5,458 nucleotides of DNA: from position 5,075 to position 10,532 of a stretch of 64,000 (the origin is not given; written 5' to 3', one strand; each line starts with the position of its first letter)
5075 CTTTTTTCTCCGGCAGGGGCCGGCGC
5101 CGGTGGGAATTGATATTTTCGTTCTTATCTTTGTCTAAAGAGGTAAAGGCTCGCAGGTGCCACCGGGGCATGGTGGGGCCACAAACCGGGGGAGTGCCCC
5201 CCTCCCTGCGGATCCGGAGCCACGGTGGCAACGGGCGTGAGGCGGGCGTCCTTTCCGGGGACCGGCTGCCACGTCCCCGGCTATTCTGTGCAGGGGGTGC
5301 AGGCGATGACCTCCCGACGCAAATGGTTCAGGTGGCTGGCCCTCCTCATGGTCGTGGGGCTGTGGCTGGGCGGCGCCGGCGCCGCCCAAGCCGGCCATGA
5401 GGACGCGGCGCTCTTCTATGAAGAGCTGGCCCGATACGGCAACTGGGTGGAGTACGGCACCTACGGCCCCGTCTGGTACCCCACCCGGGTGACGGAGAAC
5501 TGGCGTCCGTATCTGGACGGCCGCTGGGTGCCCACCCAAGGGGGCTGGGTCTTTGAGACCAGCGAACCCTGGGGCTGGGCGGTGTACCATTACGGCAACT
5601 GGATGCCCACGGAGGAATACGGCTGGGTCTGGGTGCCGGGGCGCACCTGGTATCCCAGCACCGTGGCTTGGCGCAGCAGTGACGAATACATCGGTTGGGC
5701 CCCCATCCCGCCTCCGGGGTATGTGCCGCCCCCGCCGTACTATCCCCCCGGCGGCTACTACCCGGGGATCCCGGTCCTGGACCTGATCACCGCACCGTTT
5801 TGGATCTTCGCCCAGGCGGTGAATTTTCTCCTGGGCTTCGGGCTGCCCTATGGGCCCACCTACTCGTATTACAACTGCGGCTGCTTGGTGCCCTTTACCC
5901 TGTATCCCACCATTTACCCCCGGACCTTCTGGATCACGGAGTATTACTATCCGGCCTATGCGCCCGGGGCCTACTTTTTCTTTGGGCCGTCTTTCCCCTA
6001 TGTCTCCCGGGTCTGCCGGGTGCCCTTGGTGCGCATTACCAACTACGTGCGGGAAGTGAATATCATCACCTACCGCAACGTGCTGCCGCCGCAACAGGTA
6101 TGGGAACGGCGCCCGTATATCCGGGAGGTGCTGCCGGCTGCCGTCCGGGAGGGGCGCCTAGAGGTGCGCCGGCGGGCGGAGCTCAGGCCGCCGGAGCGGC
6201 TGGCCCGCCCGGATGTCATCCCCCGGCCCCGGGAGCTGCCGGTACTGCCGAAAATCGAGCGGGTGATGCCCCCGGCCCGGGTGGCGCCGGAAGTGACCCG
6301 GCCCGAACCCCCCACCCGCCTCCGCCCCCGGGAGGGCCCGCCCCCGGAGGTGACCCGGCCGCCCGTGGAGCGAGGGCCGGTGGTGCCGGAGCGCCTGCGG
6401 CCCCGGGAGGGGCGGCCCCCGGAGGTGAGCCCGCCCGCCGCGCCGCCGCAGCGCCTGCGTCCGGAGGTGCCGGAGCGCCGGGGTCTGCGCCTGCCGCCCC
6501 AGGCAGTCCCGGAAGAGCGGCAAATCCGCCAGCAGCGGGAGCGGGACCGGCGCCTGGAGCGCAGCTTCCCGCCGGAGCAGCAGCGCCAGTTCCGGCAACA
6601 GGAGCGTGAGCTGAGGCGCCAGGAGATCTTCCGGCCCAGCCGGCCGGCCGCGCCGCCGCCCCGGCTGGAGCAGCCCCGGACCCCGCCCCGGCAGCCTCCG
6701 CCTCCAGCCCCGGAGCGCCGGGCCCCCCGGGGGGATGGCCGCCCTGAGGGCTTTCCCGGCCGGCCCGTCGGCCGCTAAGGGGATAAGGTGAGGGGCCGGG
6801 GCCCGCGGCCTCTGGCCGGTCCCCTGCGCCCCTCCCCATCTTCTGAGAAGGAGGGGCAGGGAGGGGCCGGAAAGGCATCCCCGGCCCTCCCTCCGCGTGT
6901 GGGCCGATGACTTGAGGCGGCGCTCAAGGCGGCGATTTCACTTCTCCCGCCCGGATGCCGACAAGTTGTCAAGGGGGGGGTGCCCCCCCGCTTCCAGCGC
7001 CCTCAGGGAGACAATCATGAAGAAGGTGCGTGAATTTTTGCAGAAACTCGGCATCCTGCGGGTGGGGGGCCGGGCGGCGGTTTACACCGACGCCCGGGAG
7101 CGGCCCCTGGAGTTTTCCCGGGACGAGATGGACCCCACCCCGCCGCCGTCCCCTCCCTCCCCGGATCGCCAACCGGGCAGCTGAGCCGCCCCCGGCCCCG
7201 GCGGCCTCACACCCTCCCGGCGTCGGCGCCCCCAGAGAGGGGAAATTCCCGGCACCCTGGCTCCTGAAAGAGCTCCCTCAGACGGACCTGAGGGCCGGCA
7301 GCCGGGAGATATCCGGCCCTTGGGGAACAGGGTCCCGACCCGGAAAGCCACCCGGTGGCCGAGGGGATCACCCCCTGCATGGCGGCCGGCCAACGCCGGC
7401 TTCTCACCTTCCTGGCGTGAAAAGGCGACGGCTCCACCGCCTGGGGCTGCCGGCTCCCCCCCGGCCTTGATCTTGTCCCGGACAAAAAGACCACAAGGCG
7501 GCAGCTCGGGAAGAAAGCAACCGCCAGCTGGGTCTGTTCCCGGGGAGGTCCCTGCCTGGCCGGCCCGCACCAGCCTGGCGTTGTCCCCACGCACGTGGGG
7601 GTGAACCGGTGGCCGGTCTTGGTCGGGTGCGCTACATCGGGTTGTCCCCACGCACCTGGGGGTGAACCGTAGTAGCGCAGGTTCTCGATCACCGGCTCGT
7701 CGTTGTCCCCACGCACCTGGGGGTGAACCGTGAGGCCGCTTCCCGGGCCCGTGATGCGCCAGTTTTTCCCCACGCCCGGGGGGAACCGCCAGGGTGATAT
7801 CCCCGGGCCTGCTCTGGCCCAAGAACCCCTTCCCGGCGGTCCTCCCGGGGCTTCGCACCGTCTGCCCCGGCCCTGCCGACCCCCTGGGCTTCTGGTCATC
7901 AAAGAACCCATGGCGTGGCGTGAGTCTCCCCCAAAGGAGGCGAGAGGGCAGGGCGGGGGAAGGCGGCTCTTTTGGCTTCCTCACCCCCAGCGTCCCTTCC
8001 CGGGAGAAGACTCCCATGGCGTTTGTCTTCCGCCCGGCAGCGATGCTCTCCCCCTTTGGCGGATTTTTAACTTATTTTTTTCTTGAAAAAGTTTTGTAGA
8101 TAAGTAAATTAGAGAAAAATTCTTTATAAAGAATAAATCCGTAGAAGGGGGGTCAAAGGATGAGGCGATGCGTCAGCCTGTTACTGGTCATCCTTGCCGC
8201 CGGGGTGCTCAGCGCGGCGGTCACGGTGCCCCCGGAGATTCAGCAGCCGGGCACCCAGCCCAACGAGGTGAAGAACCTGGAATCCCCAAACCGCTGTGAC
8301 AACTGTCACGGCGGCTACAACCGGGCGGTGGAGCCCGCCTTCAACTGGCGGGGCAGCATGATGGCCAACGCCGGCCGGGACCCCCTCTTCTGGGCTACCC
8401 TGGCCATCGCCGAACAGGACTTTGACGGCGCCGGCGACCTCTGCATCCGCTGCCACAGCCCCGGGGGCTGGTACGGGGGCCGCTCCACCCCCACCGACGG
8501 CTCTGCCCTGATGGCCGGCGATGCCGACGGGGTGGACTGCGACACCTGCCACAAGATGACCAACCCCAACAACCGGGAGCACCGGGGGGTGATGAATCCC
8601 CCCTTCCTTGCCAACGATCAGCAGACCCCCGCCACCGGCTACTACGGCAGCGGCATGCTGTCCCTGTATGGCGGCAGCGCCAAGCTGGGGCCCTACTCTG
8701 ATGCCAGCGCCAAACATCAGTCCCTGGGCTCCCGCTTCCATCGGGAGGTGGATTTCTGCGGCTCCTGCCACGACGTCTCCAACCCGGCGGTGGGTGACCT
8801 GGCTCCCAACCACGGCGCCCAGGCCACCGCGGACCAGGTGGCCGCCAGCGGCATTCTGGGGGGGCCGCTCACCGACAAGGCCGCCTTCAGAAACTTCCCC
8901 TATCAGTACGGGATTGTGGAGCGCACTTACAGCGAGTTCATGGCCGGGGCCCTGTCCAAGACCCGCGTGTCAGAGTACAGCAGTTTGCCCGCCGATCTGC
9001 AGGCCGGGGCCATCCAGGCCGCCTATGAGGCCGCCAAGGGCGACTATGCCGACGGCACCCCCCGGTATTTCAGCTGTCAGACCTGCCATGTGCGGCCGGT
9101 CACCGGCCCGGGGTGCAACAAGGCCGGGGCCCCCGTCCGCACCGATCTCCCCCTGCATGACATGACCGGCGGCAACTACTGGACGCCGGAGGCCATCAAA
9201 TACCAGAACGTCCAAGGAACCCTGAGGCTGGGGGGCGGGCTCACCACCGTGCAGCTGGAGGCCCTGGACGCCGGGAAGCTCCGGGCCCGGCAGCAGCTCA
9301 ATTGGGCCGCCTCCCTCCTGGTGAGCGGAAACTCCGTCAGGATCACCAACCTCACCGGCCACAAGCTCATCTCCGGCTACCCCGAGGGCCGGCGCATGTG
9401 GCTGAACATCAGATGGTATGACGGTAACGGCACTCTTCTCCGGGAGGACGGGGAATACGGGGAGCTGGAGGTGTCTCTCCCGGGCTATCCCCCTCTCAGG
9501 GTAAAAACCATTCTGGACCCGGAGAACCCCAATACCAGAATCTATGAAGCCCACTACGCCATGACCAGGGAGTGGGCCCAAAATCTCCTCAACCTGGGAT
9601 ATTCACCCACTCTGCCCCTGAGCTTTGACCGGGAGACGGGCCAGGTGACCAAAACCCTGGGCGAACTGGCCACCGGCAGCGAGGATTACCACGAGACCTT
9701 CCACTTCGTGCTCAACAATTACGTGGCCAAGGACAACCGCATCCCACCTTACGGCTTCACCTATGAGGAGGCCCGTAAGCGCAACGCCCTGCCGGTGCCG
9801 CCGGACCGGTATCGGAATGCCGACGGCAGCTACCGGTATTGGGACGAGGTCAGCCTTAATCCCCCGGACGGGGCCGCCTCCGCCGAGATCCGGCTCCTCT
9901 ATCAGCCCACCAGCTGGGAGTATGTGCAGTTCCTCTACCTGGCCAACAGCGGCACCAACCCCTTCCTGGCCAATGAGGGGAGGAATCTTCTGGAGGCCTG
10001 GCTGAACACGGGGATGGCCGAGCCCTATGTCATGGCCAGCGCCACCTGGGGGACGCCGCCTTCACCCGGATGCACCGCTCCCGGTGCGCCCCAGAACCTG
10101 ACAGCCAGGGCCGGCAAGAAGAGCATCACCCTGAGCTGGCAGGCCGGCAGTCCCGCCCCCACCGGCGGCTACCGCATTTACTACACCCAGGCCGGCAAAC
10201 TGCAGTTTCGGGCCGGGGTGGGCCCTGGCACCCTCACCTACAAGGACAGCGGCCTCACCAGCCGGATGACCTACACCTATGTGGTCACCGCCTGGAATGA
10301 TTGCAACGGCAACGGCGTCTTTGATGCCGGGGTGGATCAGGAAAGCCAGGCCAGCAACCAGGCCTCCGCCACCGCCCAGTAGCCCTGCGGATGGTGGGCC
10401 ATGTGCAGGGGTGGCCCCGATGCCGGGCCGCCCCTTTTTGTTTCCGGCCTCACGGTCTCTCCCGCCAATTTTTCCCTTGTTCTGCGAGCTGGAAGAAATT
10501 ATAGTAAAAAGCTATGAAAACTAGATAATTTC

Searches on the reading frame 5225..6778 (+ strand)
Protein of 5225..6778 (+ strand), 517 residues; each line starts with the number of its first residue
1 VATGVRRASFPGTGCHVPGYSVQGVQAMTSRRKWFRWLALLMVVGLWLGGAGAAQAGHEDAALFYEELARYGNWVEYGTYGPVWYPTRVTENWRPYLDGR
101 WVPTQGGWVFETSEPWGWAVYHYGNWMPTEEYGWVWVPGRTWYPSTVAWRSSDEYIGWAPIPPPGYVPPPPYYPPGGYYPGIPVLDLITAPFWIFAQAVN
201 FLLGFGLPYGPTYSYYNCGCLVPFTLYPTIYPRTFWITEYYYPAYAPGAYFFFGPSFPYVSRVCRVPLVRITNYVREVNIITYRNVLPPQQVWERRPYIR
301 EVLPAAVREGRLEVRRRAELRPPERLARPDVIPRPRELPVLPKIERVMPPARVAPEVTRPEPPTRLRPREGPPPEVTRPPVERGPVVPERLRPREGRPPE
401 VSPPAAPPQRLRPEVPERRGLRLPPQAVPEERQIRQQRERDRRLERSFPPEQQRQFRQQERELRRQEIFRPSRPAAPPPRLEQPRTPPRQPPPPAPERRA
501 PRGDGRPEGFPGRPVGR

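Call 93: search_protein_families(library=pfam, proteins=[window:5225-6778:+], max_evalue=0.01)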
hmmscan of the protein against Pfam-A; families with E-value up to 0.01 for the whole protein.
window:5225-6778:+ (517 aa): 1 family
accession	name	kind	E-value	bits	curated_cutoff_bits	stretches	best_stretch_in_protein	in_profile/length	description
PF20245.3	DUF6600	-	2.5e-33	114.6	27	1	65-163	1-100/102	Family of unknown function (DUF6600)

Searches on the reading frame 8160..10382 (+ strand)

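Call 93: search_protein_families(library=pfam, proteins=[window:8160-10382:+], max_evalue=0.01)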
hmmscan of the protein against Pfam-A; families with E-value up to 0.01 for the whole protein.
window:8160-10382:+ (740 aa): 2 families
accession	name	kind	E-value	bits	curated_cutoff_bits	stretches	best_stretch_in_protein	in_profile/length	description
PF14522.11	Cytochrome_C7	-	3.7e-06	27.1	24.8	1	39-132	8-67/67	Cytochrome c7 and related cytochrome c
PF22113.1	Mtrc-MtrF_II-IV_dom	-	0.0019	18.2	30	0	35-134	73-166/176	Outer membrane cytochrome MtrC/MtrF-like, domains II/IV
